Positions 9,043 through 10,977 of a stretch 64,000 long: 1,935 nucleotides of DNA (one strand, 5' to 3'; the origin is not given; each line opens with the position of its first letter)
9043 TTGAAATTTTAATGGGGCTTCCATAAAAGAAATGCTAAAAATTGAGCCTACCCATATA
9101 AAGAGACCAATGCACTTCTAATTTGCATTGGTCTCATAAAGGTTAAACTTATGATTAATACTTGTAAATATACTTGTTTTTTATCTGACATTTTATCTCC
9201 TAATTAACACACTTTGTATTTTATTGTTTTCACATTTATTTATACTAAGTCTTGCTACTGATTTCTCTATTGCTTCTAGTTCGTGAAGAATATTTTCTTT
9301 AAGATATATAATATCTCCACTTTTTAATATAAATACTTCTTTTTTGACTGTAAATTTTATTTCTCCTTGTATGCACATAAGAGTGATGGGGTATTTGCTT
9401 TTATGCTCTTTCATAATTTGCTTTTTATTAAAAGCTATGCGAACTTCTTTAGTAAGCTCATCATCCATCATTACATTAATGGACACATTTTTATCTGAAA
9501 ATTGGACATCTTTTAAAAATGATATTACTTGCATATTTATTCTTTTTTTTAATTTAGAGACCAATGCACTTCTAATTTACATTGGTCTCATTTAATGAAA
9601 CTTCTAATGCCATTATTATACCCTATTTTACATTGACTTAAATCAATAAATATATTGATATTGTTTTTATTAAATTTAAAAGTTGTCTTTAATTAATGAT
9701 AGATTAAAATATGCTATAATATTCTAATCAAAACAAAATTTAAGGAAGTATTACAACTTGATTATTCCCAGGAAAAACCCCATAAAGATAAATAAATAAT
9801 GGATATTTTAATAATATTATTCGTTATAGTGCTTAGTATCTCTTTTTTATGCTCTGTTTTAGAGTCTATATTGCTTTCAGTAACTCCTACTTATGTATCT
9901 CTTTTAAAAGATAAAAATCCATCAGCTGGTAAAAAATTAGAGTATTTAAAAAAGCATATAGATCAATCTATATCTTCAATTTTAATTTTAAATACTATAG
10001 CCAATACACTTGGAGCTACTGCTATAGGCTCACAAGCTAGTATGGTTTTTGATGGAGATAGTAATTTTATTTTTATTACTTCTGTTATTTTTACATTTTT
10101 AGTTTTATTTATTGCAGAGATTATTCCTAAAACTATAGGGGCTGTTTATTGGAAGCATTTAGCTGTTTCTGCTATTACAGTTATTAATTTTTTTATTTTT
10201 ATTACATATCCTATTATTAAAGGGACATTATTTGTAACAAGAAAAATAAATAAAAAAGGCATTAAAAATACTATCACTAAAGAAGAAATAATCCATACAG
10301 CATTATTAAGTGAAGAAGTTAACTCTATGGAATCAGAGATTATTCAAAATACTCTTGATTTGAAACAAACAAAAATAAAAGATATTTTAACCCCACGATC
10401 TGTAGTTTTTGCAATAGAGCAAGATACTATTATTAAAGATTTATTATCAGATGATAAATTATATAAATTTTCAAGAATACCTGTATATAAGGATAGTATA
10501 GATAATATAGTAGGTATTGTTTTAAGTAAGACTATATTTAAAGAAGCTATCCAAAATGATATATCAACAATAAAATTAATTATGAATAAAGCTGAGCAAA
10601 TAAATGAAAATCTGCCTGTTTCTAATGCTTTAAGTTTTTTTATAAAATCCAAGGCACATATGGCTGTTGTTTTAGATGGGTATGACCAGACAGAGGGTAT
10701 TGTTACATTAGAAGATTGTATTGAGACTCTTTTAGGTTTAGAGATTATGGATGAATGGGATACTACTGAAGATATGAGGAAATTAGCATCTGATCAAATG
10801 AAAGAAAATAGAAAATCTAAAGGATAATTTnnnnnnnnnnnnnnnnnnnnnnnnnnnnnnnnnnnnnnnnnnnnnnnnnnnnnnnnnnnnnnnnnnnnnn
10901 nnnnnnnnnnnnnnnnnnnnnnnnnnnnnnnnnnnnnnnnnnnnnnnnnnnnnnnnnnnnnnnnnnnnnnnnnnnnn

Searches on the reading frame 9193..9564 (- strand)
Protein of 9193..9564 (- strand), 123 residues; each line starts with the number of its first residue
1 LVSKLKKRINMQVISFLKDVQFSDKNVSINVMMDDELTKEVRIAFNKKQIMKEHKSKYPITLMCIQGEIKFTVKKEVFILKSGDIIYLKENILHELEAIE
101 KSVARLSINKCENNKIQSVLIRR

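Call 18: search_protein_families(library=ncbifam, proteins=[window:9193-9564:-])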
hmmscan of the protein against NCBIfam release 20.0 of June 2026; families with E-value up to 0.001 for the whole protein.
window:9193-9564:- (123 aa): 0 families

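Call 33: search_protein_families(library=pfam, proteins=[window:9193-9564:-], max_evalue=0.01)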
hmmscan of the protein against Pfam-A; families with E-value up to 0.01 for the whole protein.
window:9193-9564:- (123 aa): 4 families
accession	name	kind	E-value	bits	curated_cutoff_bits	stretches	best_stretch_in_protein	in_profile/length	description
PF07883.17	Cupin_2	-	1.8e-06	28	27.2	1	48-105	8-65/70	Cupin domain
PF02311.25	AraC_binding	-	0.00054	20.1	21.1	1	63-109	28-74/135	AraC-like ligand binding domain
PF08007.18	JmjC_2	-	0.0033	17.4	22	0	76-108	86-117/127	JmjC domain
PF15886.11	CBM39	-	0.0063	16.7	25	0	69-115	56-102/107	Carbohydrate binding domain (family 32)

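Call 80: find_encoding_contigs(protein=window:9193-9534:-, flank=10000, max_places=10)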
Protein window:9193-9534:- (113 aa): 3 contigs read that carry it; 3 places shown.
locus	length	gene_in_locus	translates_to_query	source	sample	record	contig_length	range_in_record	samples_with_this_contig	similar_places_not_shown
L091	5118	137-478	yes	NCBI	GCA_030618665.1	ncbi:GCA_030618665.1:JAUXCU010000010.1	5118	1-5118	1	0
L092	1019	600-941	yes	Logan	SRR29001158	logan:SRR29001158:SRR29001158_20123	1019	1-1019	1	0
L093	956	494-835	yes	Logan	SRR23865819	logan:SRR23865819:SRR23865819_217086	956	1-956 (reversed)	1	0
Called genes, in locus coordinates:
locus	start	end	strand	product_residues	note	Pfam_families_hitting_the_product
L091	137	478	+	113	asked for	PF07883:Cupin_2 (weak)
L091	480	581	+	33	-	-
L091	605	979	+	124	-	-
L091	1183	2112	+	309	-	PF13793:Pribosyltran_N, PF00156:Pribosyltran, PF14681:UPRTase (weak), PF14572:Pribosyl_synth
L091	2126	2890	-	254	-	PF00106:adh_short, PF13561:adh_short_C2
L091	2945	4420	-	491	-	PF00920:ILVD_EDD_N, PF24877:ILV_EDD_C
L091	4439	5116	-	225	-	?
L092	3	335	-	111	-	?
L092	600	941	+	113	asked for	PF07883:Cupin_2 (weak)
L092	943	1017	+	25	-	?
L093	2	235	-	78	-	?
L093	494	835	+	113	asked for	PF07883:Cupin_2 (weak)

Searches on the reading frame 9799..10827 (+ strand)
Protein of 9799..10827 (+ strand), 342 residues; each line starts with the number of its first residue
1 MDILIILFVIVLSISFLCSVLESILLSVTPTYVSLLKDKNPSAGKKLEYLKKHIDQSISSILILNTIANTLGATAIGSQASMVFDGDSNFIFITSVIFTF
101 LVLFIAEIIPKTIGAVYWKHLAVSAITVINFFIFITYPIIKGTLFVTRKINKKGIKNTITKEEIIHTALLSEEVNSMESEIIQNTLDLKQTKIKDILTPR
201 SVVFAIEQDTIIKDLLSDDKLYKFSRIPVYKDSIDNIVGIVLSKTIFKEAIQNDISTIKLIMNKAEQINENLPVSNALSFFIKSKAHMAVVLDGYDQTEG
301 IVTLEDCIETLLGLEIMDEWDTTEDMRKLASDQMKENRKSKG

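Call 50: search_protein_families(library=pfam, max_evalue=0.000001, proteins=[window:9799-10827:+])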
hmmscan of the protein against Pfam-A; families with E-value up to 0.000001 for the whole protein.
window:9799-10827:+ (342 aa): 2 families
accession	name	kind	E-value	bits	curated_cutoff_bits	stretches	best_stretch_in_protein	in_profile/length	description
PF01595.25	CNNM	-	2.9e-24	86.2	28.4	1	6-178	1-178/181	Cyclin M transmembrane N-terminal domain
PF00571.33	CBS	-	1e-09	39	24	0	267-312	11-56/57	CBS domain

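Call 57: find_homologous_proteins(query=window:9799-10827:+, max_evalue=1e-80)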
Query window:9799-10827:+ (342 aa): 2729 proteins with E <= 1e-80 among 8000 candidates; the best 120 are listed.
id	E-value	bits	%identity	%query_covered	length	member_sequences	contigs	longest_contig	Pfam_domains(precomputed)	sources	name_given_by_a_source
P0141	8.0e-209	710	100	100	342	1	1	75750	PF01595.26,PF00571.34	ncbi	-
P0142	4.1e-177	606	85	100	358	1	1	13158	PF01595.26,PF00571.34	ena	-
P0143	3.6e-176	603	84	100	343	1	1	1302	PF01595.26,PF00571.34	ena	-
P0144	4.6e-172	590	83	100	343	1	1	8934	PF01595.26,PF00571.34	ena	-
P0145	3.7e-148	511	74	100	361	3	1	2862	PF01595.26,PF00571.34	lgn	-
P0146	2.1e-140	486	70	96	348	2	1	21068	PF01595.26,PF00571.34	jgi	jgi:CBS domain containing-hemolysin-like protein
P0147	4.4e-138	478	68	96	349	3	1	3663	PF01595.26,PF00571.34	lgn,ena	-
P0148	1.8e-137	476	68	99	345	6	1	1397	PF01595.26,PF00571.34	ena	-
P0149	8.1e-137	474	67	100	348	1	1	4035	PF01595.26,PF00571.34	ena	-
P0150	2.3e-136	472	67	100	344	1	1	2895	PF01595.26,PF00571.34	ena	-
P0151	4.1e-136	472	67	99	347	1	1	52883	PF01595.26,PF00571.34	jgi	jgi:CBS domain containing-hemolysin-like protein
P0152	8.2e-136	471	66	100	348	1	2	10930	PF01595.26,PF00571.34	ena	-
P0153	9.2e-136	470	66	100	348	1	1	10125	PF01595.26,PF00571.34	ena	-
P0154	1.0e-135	470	66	99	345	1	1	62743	PF01595.26,PF00571.34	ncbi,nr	ncbi:MAG: DUF21 domain-containing protein [Campylobacteraceae bacterium]|nr:DUF21 domain-containing 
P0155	1.1e-135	470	68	100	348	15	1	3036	PF01595.26,PF00571.34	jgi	-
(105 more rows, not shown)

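Call 58: find_encoding_contigs(protein=P0142, flank=10000, max_places=4)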
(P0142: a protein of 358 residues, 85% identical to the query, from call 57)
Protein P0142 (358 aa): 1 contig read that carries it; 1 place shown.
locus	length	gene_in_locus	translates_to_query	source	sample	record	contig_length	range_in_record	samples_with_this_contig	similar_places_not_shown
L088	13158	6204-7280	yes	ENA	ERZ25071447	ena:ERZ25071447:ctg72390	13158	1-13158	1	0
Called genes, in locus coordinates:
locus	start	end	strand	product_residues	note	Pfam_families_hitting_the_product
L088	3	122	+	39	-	?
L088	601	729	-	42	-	-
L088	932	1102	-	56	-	-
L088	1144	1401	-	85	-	PF03747:ADP_ribosyl_GH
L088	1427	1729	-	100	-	-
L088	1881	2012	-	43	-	-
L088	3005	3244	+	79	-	PF01311:Bac_export_1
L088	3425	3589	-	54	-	-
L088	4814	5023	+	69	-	-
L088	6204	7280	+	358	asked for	PF01595:CNNM, PF00571:CBS (weak)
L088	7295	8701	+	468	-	PF00206:Lyase_1, PF10415:FumaraseC_C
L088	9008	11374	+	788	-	PF03477:ATP-cone, PF00317:Ribonuc_red_lgN, PF02867:Ribonuc_red_lgC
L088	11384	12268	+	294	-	PF02091:tRNA-synt_2e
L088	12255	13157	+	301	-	?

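Call 59: find_encoding_contigs(protein=P0144, flank=10000, max_places=4)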
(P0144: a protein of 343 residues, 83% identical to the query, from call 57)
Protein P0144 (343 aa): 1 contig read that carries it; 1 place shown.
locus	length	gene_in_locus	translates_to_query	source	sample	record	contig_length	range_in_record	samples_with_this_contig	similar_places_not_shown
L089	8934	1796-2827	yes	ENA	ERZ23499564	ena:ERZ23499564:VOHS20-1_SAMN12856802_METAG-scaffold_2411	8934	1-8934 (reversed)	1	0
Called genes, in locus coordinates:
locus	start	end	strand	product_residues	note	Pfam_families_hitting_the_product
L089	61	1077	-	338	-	PF01321:Creatinase_N (weak), PF00557:Peptidase_M24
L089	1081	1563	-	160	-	PF01220:DHquinase_II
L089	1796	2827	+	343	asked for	PF01595:CNNM, PF00571:CBS (faint)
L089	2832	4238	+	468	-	PF00206:Lyase_1, PF10415:FumaraseC_C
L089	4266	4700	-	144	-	-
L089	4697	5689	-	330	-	PF00762:Ferrochelatase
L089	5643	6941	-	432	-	PF17033:Peptidase_M99, PF24827:AstE_AspA_cat (weak), PF17129:Peptidase_M99_C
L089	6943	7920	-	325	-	PF03734:YkuD, PF24125:Cds6_C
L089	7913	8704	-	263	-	PF01926:MMR_HSR1, PF07650:KH_2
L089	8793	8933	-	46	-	?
